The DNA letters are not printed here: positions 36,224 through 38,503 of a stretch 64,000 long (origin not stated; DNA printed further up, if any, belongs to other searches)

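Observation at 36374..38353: Class-II glutamine amidotransferase fused to a WbuX/PseA-type PP-loop sugar amidotransferase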

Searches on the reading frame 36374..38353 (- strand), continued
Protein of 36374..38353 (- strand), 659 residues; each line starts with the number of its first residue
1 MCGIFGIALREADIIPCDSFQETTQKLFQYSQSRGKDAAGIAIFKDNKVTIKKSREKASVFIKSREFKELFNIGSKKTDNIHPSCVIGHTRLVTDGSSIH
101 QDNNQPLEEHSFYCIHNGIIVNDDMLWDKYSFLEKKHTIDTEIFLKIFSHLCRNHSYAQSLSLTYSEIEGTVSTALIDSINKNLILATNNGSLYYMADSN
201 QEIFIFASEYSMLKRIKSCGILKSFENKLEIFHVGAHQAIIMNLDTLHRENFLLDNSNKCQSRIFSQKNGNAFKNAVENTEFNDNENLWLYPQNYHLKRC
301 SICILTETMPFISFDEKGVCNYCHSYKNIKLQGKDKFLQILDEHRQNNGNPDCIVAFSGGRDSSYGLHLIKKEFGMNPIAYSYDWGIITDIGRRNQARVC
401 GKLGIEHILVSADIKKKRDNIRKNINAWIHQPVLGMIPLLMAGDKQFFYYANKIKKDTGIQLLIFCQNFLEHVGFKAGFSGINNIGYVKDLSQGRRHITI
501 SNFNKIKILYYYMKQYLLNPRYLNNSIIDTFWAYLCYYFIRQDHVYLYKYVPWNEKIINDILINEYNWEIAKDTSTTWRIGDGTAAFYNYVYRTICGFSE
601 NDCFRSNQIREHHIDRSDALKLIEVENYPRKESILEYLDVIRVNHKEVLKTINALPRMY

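Call 46: fold_search(model_id=the predicted structure, library=pdb)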
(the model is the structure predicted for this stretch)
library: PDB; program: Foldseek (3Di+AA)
matches with E <= 10: 943; with E <= 0.001: 94
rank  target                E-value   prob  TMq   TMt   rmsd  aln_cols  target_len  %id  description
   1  6r4j_B                4.1e-13  1.00  0.35  0.36  20.2       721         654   13  Crystal structure of human GFAT-1 G451E in complex with UDP-GlcNAc (released 2020-01-15)
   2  7ndl_B                4.1e-13  1.00  0.34  0.34  21.8       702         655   14  Crystal structure of human GFAT-1 S205D (released 2021-03-10)
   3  3ooj_G                4.5e-13  1.00  0.29  0.31  23.1       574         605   14  C1A mutant of E. coli GlmS in complex with glucose-6P and glutamate (released 2011-10-19)
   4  9b6c_B                5.3e-13  1.00  0.29  0.36  22.7       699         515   12  Human asparagine synthetase Arg-142 to Ile-142 (R142I) variant (released 2025-01-08)
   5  6r4h_B                5.5e-13  1.00  0.34  0.34  21.6       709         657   14  Crystal structure of human GFAT-1 G451E (released 2020-01-15)
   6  8sue_B                5.5e-13  1.00  0.27  0.35  22.8       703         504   13  Human asparagine synthetase (apo-ASNS) (released 2024-05-22)
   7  1ct9_D                7.9e-13  1.00  0.28  0.37  22.0       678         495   14  CRYSTAL STRUCTURE OF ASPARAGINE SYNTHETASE B FROM ESCHERICHIA COLI (released 1999-12-15)
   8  1jxa_A                1.0e-12  1.00  0.31  0.33  20.6       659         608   16  GLUCOSAMINE 6-PHOSPHATE SYNTHASE WITH GLUCOSE 6-PHOSPHATE (released 2001-11-21)
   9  6gq3_A                1.2e-12  1.00  0.30  0.38  22.9       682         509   13  Human asparagine synthetase (ASNS) in complex with 6-diazo-5-oxo-L-norleucine (DON) at 1.85 A resolution (released 2019-09-18)
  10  6zmj_B                1.2e-12  1.00  0.34  0.35  21.2       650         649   14  Crystal structure of human GFAT-1 R203H (released 2020-08-05)
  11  1ecb_C                1.3e-12  1.00  0.33  0.44  19.0       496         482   16  ESCHERICHIA COLI GLUTAMINE PHOSPHORIBOSYLPYROPHOSPHATE (PRPP) AMIDOTRANSFERASE COMPLEXED WITH 2 GMP, 1 MG PER SUBUNIT (released 1998-04-15)
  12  6r4j_A                1.4e-12  1.00  0.36  0.36  18.6       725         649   13  Crystal structure of human GFAT-1 G451E in complex with UDP-GlcNAc (released 2020-01-15)
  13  9b6c_A                1.4e-12  1.00  0.29  0.36  22.6       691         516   14  Human asparagine synthetase Arg-142 to Ile-142 (R142I) variant (released 2025-01-08)
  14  2j6h_A                1.5e-12  1.00  0.36  0.39  20.4       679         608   14  E. coli glucosamine-6-P synthase in complex with glucose-6P and 5-oxo- L-norleucine (released 2006-10-02)
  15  8w7d_A                1.6e-12  1.00  0.33  0.45  20.6       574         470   16  Crystal structure of EcPPAT-FR901483 complex (released 2023-12-13)
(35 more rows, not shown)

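Call 48: find_related_loci(query=window:36374-38353:-, collection=metagenome_contigs, flank=8000)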
Query window:36374-38353:- (659 aa) in metagenome_contigs; peptide patterns used: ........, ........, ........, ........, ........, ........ (x = any residue, [..] = any of these).
93 stretches matched a pattern; 1 encode a relative of the query (tblastn E <= 1e-3); 1 distinct loci.
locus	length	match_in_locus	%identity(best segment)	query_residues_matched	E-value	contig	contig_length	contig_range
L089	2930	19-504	49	495-655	4e-45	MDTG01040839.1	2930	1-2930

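Call 49: list_cluster_members(proteins=[window:36374-38353:-, window:38374-39564:-])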
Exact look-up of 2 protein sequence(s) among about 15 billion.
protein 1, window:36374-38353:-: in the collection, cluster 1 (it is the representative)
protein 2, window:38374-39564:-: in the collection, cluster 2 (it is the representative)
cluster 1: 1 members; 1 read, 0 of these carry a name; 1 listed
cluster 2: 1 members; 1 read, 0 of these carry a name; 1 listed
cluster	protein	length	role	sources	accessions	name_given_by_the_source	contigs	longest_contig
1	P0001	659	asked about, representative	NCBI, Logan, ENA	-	-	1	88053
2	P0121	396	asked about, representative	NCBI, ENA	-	-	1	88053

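Call 50: find_encoding_contigs(protein=P0007, flank=8000, max_places=1)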
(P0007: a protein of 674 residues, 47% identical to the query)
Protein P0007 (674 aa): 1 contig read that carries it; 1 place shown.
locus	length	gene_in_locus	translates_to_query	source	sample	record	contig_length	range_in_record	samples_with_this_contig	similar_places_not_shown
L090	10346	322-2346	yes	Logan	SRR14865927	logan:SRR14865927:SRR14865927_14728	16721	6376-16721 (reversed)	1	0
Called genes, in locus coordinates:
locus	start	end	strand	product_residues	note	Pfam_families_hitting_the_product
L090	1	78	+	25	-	?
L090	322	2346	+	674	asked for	PF13522:GATase_6, PF13537:GATase_7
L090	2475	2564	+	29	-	-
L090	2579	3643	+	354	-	PF04007:DUF354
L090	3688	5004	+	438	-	PF03721:UDPG_MGDP_dh_N, PF03807:F420_oxidored (faint), PF00984:UDPG_MGDP_dh, PF03720:UDPG_MGDP_dh_C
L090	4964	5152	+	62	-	-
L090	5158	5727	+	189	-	-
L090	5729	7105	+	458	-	PF27533:CapK_C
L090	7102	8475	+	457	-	PF00202:Aminotran_3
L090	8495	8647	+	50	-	-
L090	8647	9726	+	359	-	PF09587:PGA_cap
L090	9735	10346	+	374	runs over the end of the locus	PF20706:GT4-conflict, PF00534:Glycos_transf_1, PF13692:Glyco_trans_1_4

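Call 51: find_encoding_contigs(protein=P0010, flank=8000, max_places=1)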
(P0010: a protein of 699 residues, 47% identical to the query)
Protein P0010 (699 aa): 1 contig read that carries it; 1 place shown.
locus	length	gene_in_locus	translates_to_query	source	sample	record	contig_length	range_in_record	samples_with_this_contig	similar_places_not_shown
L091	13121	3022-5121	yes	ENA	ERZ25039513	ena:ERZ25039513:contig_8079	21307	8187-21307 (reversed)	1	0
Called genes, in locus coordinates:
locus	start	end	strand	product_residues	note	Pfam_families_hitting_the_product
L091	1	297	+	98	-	?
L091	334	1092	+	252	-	PF02517:Rce1-like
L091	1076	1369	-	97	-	-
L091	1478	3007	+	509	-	PF00535:Glycos_transf_2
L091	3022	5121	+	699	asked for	PF13522:GATase_6, PF13537:GATase_7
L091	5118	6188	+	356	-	PF04007:DUF354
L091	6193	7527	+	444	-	PF27533:CapK_C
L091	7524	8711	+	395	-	PF13439:Glyco_transf_4, PF00534:Glycos_transf_1, PF13692:Glyco_trans_1_4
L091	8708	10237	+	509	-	-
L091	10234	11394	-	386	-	PF01943:Polysacc_synt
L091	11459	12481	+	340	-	PF13480:Acetyltransf_6, PF02388:FemAB (weak)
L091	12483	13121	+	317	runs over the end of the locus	-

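Call 52: find_encoding_contigs(protein=P0009, flank=8000, max_places=1)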
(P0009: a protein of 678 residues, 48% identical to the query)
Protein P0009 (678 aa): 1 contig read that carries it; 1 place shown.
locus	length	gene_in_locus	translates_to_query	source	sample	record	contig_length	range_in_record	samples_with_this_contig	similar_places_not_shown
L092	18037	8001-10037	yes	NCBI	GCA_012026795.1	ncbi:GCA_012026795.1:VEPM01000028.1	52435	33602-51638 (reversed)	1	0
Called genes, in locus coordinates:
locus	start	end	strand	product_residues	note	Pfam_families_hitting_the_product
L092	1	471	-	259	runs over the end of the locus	PF01022:HTH_5 (weak), PF01978:TrmB (faint), PF12840:HTH_20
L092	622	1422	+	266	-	PF01381:HTH_3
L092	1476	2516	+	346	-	PF08540:HMG_CoA_synt_C (faint), PF08541:ACP_syn_III_C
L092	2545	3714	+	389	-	PF00108:Thiolase_N, PF02803:Thiolase_C, PF22691:Thiolase_C_1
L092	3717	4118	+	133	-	PF12172:zf-ChsH2, PF01796:OB_ChsH2_C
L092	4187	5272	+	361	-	PF02163:Peptidase_M50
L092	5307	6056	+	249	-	PF02517:Rce1-like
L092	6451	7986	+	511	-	PF00535:Glycos_transf_2, PF13641:Glyco_tranf_2_3 (faint), PF00535:Glycos_transf_2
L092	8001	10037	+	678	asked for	PF13522:GATase_6, PF13537:GATase_7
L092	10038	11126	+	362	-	PF04007:DUF354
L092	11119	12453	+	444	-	PF27533:CapK_C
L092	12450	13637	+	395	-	PF13439:Glyco_transf_4, PF13579:Glyco_trans_4_4 (weak), PF00534:Glycos_transf_1, PF13692:Glyco_trans_1_4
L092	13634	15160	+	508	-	-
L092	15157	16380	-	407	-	PF01943:Polysacc_synt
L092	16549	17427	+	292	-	PF13480:Acetyltransf_6, PF02388:FemAB (weak)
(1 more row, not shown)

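Call 55: search_protein_families(library=ncbifam, alignment_id=A2, max_evalue=1e-10)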
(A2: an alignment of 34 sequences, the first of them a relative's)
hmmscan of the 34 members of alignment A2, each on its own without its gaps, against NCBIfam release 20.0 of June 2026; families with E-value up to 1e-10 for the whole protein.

A. member 1, L003:9042-9980:+ (313 aa): 4 families
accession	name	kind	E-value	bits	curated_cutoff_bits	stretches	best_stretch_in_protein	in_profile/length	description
TIGR04182.1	glyco_TIGR04182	equivalog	2.5e-15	56.6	325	1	7-307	2-281/293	S-layer glycoprotein N-glycosyltransferase AglJ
NF058614.1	PPMAGASynPpgS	equivalog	5.9e-13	48.8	370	1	9-209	4-199/226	polyprenyl-phospho-N-acetylgalactosaminyl synthase PpgS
TIGR03937.1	PgaC_IcaA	equivalog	1.2e-11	44.2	422.3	1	4-112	44-152/407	poly-beta-1,6-N-acetyl-D-glucosamine synthase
NF041391.1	DPhHxTase_Halo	equivalog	4e-11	42.3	375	1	13-205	3-182/213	dolichyl-phosphate hexose transferase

B. families by the number of members that match (of 34 scanned): 14 families
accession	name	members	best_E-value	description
TIGR04182.1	glyco_TIGR04182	33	7.4e-43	S-layer glycoprotein N-glycosyltransferase AglJ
NF058614.1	PPMAGASynPpgS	29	3.3e-28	polyprenyl-phospho-N-acetylgalactosaminyl synthase PpgS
NF041391.1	DPhHxTase_Halo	21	6.1e-26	dolichyl-phosphate hexose transferase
TIGR03937.1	PgaC_IcaA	20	9.5e-17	poly-beta-1,6-N-acetyl-D-glucosamine synthase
NF007986.1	PRK10714.1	18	1.1e-32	undecaprenyl-phosphate 4-deoxy-4-formamido-L-arabinose transferase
TIGR04283.1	glyco_like_mftF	13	1.9e-14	TIGR04283 family arsenosugar biosynthesis glycosyltransferase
NF010496.0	PRK13915.1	10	3.8e-16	glucosyl-3-phosphoglycerate synthase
NF047588.1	GlcsyltransPgfSStrep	9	1.1e-42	glycosyltransferase PgfS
TIGR03965.1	mycofact_glyco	6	1.1e-15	mycofactocin biosynthesis glycosyltransferase MftF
NF041875.1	EPS_EpsD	3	2e-15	exopolysaccharide biosynthesis glycosyltransferase EpsD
NF007482.0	PRK10073.1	2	2e-13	glycosyltransferase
NF047683.1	TeichurnBiosyTuaG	2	9.5e-13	teichuronic acid biosynthesis protein TuaG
TIGR03469.1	HpnB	2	7e-11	hopene-associated glycosyltransferase HpnB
NF041865.1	EpsU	1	3.6e-13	exopolysaccharide biosynthesis GT2 family glycosyltransferase EpsU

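Call 75: search_protein_representatives(protein=window:36374-38353:-)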
Query: 659 residues. Proteins with E-value up to 0.001 (for the whole library): 5644; up to 1e-10: 1760; up to 1e-30: 459. The best 150 are listed.
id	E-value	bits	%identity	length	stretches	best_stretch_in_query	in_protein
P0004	2.2e-208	710.3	48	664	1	1-658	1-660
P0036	1.1e-182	625.4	47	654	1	1-659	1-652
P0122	1.1e-176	605.6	45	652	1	1-659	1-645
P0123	4.7e-176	603.4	47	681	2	295-659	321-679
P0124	6.6e-174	596.3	44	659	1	1-659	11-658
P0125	9.0e-174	595.9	42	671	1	1-659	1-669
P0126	1.9e-173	594.8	44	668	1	1-658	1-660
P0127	2.4e-172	591.2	46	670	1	1-659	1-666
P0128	4.3e-171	587.1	47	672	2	296-655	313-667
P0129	1.7e-168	578.5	45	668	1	1-659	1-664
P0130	1.8e-168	578.4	44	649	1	1-659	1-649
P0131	1.9e-167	575.0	44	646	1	1-659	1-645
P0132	6.2e-167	573.3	46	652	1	1-659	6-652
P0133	7.7e-164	563.1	44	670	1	1-658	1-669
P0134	1.4e-163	562.2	43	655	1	1-659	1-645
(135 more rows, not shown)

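Call 79: search_protein_families(library=pfam, alignment_id=A4, max_evalue=0.001)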
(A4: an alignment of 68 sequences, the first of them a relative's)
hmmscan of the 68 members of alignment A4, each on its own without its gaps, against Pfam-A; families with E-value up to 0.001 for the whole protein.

A. member 1, L003:13906-15141:+ (412 aa): 1 family
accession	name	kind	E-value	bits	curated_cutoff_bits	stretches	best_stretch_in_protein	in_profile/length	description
PF13231.12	PMT_2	-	1.4e-16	61.6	26.1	1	73-231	3-157/160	Dolichyl-phosphate-mannose-protein mannosyltransferase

B. families by the number of members that match (of 68 scanned): 30 families (the first 25 are shown)
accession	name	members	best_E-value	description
PF13231.12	PMT_2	21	1.4e-16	Dolichyl-phosphate-mannose-protein mannosyltransferase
PF02366.24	PMT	8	1.1e-09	Dolichyl-phosphate-mannose-protein mannosyltransferase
PF04932.20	Wzy_C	4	4.3e-20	O-Antigen ligase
PF01943.22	Polysacc_synt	3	4.1e-19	Polysaccharide biosynthesis protein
PF13440.11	Polysacc_synt_3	3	5.1e-15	Polysaccharide biosynthesis protein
PF02397.22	Bac_transf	1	1.8e-67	Bacterial sugar transferase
PF01757.29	Acyl_transf_3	1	7.9e-31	Acyltransferase domain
PF19040.6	SGNH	1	2.4e-30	SGNH domain (fused to AT3 domains)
PF00535.33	Glycos_transf_2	1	1.6e-22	Glycosyl transferase family 2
PF03706.18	LPG_synthase_TM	1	3.2e-20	Lysylphosphatidylglycerol synthase TM region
PF00528.27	BPD_transp_1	1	2.1e-17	Binding-protein-dependent transport system inner membrane component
PF19554.4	DUF6077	1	2.8e-15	Family of unknown function (DUF6077)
PF07719.23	TPR_2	1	3.3e-13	Tetratricopeptide repeat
PF13181.12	TPR_8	1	8.1e-13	Tetratricopeptide repeat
PF00515.34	TPR_1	1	9e-12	Tetratricopeptide repeat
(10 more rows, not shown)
